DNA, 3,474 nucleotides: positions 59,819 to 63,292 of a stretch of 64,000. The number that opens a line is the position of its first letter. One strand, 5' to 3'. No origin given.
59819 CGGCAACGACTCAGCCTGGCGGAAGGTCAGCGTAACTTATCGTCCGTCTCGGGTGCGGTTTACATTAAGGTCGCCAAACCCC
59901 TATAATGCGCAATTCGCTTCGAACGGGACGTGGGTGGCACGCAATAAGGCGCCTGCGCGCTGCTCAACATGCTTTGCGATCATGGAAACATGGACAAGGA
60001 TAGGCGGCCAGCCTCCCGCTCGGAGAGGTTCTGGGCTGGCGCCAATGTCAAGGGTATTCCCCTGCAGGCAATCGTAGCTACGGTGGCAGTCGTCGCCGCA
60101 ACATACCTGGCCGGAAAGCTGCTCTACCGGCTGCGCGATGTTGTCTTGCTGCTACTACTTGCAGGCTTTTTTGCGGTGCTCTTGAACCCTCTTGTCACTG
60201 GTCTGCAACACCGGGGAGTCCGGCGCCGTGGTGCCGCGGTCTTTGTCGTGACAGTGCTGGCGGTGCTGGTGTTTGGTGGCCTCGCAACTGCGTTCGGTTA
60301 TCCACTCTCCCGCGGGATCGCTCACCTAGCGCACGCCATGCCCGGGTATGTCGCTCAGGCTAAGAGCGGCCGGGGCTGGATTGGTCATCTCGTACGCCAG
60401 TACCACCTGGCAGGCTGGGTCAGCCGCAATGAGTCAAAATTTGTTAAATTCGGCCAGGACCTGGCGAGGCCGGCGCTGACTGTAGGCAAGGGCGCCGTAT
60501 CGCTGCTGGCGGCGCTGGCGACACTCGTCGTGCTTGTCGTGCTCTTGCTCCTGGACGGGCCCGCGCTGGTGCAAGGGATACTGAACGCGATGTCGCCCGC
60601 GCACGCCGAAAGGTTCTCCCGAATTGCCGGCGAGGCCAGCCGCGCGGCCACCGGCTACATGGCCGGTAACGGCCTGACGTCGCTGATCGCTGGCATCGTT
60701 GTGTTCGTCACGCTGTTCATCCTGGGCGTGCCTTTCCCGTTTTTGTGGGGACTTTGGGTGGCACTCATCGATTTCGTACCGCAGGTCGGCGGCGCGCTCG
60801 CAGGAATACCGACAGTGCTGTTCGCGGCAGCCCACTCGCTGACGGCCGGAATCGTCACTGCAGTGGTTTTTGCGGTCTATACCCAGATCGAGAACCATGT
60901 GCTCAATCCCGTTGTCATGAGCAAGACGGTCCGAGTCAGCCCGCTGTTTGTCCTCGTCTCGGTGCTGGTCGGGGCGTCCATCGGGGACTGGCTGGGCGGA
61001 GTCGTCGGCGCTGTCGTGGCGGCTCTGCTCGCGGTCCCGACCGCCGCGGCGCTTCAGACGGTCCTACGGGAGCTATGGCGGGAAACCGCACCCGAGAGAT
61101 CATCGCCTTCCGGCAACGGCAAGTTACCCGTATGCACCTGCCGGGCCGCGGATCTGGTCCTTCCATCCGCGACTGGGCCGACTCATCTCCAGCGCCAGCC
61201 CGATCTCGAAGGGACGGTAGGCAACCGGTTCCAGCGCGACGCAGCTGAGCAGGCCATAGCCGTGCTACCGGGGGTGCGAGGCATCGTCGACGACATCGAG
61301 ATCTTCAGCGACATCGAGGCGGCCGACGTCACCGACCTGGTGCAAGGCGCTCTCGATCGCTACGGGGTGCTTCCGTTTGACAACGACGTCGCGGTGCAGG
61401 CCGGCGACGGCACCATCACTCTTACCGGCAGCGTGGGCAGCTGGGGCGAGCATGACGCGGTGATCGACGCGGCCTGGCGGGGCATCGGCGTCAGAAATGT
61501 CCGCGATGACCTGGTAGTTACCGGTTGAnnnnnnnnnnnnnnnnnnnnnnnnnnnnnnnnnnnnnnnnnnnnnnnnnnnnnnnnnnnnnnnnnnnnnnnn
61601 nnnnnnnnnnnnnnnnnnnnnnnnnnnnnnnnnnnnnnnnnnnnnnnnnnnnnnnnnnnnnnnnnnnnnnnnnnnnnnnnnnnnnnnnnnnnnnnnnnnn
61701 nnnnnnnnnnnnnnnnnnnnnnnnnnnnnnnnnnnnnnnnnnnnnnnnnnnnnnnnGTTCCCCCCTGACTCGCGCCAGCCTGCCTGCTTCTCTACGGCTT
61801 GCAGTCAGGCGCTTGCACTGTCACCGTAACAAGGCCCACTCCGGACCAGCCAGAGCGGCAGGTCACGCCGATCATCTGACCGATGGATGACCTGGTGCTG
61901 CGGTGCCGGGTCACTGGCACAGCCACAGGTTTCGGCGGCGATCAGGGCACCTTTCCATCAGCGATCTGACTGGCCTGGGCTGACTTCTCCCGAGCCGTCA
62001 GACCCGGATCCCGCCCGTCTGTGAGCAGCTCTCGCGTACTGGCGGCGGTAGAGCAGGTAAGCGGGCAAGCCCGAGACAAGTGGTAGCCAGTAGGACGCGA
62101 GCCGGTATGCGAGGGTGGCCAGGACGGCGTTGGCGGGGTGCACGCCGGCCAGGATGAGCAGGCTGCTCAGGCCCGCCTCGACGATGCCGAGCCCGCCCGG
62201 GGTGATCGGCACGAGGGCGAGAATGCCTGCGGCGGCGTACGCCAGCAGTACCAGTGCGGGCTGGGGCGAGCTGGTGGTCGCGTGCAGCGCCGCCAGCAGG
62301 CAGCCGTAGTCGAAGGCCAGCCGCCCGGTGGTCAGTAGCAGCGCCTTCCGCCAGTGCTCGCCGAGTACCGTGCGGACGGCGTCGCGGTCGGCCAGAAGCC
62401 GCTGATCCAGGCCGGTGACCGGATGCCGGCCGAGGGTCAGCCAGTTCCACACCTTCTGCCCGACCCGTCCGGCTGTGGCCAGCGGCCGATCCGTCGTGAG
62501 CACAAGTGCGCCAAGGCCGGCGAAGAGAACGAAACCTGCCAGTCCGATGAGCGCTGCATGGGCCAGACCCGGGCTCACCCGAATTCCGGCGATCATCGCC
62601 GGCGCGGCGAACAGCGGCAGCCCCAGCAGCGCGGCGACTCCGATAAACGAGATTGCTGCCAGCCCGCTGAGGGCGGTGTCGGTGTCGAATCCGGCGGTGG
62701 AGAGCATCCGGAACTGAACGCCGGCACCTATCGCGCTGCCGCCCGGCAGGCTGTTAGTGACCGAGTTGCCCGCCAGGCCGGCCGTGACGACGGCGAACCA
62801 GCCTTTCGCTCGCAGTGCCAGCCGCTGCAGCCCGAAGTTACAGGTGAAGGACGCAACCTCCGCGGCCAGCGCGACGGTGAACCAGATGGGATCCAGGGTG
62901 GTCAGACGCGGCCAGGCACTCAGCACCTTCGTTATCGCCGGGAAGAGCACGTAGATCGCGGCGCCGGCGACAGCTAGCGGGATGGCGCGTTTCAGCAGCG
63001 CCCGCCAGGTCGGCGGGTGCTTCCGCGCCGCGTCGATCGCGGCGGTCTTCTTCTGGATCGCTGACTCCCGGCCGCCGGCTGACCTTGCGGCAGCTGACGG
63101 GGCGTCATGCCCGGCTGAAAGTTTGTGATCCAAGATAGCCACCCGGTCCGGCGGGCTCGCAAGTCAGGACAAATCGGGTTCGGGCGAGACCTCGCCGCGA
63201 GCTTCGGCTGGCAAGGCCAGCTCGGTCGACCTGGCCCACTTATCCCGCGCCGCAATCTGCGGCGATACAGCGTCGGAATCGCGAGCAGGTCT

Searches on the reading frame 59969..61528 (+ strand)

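Call 12: search_protein_families(library=pfam, proteins=[window:59969-61528:+], max_evalue=0.01)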
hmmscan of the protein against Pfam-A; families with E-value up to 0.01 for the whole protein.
window:59969-61528:+ (519 aa): 2 families
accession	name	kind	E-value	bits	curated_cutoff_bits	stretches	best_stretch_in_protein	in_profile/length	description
PF01594.21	AI-2E_transport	-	1.3e-48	166.3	34.3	1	44-366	14-323/327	AI-2E family transporter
PF04972.22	BON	-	5.2e-13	49.5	27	2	454-518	5-68/69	BON domain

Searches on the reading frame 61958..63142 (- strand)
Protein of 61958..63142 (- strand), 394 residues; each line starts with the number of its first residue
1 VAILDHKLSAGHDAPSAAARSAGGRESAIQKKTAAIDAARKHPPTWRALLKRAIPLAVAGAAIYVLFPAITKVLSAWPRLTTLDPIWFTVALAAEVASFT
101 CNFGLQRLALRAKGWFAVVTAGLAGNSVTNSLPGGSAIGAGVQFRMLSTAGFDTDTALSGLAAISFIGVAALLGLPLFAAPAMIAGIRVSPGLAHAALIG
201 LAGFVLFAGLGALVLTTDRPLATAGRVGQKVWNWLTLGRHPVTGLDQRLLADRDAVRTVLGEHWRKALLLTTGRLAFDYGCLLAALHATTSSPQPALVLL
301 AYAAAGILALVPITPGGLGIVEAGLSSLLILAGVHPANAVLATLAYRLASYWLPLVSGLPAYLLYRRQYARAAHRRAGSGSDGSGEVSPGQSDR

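Call 12: search_protein_families(library=pfam, proteins=[window:61958-63142:-], max_evalue=0.01)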
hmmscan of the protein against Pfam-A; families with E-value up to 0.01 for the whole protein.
window:61958-63142:- (394 aa): 1 family
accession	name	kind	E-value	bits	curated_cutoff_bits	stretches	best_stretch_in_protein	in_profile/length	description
PF03706.18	LPG_synthase_TM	-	9e-25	88.2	33.4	1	57-358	6-302/302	Lysylphosphatidylglycerol synthase TM region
